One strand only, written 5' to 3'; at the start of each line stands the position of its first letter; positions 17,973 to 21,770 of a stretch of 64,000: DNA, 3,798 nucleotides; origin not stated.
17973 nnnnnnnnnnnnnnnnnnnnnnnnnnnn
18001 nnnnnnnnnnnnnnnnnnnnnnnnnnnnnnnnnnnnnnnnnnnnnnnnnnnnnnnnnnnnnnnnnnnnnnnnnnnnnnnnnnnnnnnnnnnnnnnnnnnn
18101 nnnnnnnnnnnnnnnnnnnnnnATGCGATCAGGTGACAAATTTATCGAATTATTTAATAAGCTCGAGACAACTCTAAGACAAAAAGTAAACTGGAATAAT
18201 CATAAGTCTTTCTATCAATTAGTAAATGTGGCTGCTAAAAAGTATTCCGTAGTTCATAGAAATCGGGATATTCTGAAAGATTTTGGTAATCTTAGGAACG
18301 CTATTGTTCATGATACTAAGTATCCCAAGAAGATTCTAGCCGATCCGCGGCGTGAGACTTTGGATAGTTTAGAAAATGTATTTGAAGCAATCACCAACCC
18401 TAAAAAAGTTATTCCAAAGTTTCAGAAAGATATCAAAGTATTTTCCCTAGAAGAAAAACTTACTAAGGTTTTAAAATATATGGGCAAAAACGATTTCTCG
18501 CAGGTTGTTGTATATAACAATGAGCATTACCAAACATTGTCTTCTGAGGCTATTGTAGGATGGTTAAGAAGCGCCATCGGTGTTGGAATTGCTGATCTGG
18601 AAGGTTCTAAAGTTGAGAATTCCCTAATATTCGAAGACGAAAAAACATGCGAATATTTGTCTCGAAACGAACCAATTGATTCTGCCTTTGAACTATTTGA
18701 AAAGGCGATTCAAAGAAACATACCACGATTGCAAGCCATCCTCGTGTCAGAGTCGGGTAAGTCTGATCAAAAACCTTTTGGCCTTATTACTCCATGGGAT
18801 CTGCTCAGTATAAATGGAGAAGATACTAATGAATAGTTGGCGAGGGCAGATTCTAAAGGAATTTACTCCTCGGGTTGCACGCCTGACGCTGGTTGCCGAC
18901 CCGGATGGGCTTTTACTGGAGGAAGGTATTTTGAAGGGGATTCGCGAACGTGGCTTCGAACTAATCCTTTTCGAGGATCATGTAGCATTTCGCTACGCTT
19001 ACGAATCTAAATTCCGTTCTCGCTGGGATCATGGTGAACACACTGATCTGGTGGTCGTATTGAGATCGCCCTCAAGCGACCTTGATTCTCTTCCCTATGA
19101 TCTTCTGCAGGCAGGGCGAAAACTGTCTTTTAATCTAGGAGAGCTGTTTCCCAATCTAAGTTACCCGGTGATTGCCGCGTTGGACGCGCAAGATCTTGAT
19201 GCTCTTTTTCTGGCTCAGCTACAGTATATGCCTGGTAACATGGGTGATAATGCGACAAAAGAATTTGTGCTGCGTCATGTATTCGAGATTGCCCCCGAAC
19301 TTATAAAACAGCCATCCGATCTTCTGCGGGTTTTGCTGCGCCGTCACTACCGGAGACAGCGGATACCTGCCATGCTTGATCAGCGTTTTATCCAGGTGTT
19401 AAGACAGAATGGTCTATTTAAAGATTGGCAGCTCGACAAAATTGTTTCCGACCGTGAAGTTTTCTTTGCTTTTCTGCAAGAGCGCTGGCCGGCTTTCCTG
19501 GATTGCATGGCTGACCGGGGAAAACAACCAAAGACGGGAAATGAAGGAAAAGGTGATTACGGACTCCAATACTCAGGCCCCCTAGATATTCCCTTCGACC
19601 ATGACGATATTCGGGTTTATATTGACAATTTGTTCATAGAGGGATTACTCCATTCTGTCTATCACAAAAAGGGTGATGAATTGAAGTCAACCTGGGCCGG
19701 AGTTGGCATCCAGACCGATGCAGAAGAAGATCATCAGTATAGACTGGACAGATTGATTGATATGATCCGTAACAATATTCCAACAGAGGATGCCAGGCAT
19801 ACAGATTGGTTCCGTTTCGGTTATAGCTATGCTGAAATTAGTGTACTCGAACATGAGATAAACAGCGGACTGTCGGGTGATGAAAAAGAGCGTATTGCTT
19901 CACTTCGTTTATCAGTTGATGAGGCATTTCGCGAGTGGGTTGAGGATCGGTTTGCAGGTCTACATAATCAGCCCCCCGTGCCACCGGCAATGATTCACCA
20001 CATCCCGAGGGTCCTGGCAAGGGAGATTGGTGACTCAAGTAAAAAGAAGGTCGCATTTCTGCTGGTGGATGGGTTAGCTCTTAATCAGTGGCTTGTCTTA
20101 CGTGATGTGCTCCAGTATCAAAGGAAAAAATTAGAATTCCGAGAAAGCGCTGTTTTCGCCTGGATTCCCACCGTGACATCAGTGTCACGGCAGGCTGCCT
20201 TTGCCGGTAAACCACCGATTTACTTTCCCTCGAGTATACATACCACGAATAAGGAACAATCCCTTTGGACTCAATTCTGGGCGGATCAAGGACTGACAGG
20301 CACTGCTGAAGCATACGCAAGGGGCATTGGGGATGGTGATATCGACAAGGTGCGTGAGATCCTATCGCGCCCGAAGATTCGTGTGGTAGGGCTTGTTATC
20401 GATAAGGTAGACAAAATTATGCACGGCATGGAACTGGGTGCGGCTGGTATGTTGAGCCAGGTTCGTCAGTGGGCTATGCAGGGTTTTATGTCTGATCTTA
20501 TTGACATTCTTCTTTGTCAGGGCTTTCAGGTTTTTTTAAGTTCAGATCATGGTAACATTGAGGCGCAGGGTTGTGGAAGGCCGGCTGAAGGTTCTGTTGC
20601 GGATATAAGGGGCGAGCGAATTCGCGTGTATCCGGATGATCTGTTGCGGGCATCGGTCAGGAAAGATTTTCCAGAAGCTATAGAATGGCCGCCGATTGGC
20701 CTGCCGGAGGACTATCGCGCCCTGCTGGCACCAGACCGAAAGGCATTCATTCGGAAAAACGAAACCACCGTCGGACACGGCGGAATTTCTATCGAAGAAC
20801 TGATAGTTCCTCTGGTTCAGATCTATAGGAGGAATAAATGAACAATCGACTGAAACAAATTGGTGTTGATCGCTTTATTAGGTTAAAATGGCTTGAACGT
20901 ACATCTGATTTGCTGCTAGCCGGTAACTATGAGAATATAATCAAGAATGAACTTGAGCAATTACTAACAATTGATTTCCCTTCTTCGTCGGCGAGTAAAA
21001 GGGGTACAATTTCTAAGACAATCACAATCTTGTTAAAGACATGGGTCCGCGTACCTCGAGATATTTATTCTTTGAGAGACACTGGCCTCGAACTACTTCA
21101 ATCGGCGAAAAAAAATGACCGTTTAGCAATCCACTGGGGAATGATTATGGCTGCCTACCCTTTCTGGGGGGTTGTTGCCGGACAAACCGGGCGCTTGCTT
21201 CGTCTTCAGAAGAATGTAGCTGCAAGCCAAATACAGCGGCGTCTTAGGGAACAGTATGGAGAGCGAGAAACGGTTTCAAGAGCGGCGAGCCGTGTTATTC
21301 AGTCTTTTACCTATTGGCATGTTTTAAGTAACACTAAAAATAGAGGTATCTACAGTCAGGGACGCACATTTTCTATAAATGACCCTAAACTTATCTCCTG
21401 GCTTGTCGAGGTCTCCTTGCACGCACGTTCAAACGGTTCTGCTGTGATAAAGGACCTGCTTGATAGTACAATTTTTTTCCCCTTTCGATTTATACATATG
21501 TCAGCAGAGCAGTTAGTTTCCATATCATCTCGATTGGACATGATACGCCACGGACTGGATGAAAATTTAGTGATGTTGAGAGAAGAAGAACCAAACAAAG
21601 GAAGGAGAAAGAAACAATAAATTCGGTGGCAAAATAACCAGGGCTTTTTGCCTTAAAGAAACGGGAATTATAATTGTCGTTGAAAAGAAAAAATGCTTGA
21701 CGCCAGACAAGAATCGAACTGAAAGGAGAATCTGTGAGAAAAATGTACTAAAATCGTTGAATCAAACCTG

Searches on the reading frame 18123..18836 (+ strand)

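Call 9: search_protein_families(library=pfam, proteins=[window:18123-18836:+], max_evalue=0.0001)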
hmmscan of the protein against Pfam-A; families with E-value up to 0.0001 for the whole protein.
window:18123-18836:+ (237 aa): 1 family
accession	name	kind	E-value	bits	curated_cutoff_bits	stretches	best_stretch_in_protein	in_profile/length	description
PF00571.33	CBS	-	5.3e-05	23.9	24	0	178-229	11-53/57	CBS domain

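Call 87: search_protein_families(library=padloc, proteins=[window:18123-18836:+], max_evalue=0.00001)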
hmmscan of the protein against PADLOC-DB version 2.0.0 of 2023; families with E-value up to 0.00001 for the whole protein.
window:18123-18836:+ (237 aa): 0 families

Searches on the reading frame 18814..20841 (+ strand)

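Call 10: search_protein_families(library=pfam, proteins=[window:18814-20841:+], max_evalue=0.0001)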
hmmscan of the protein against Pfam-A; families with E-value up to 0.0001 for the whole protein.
window:18814-20841:+ (675 aa): 1 family
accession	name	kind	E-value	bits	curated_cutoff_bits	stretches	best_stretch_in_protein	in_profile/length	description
PF08665.17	PglZ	-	3e-27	96.2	25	1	411-584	1-175/179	PglZ domain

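Call 87: search_protein_families(library=padloc, proteins=[window:18814-20841:+], max_evalue=0.00001)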
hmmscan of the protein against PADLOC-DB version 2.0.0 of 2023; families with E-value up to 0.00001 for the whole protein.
window:18814-20841:+ (675 aa): 4 families
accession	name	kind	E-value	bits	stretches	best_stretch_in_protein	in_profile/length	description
PDLC02558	PglZ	-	0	1017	1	6-674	1-665/666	PglZ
PDLC02556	PglZ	-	1.2e-135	451.6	1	21-672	14-639/641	PglZ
PDLC02555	PglZ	-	3.8e-25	86.5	1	358-670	316-611/613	PglZ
PDLC02565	PglZ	-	2e-06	24.4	0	410-586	481-659/910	PglZ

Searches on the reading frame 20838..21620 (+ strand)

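Call 7: search_protein_families(library=pfam, proteins=[window:20838-21620:+], max_evalue=0.001)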
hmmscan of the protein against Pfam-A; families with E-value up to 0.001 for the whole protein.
window:20838-21620:+ (260 aa): 0 families

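Call 8: search_protein_families(library=ncbifam, proteins=[window:20838-21620:+], max_evalue=0.001)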
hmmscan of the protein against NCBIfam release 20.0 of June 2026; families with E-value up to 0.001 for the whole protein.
window:20838-21620:+ (260 aa): 0 families

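Call 73: search_protein_families(library=ncbifam, proteins=[window:20838-21620:+], max_evalue=1)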
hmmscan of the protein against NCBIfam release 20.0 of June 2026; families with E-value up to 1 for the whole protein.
window:20838-21620:+ (260 aa): 0 families

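Call 87: search_protein_families(library=padloc, proteins=[window:20838-21620:+], max_evalue=0.00001)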
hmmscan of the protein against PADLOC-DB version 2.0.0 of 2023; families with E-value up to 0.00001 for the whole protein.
window:20838-21620:+ (260 aa): 2 families
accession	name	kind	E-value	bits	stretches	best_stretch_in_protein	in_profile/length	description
PDLC02444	BrxA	-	3.2e-95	316.3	1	1-250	1-250/251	BrxA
PDLC02437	BrxA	-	1.8e-53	179.4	1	6-246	2-235/238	BrxA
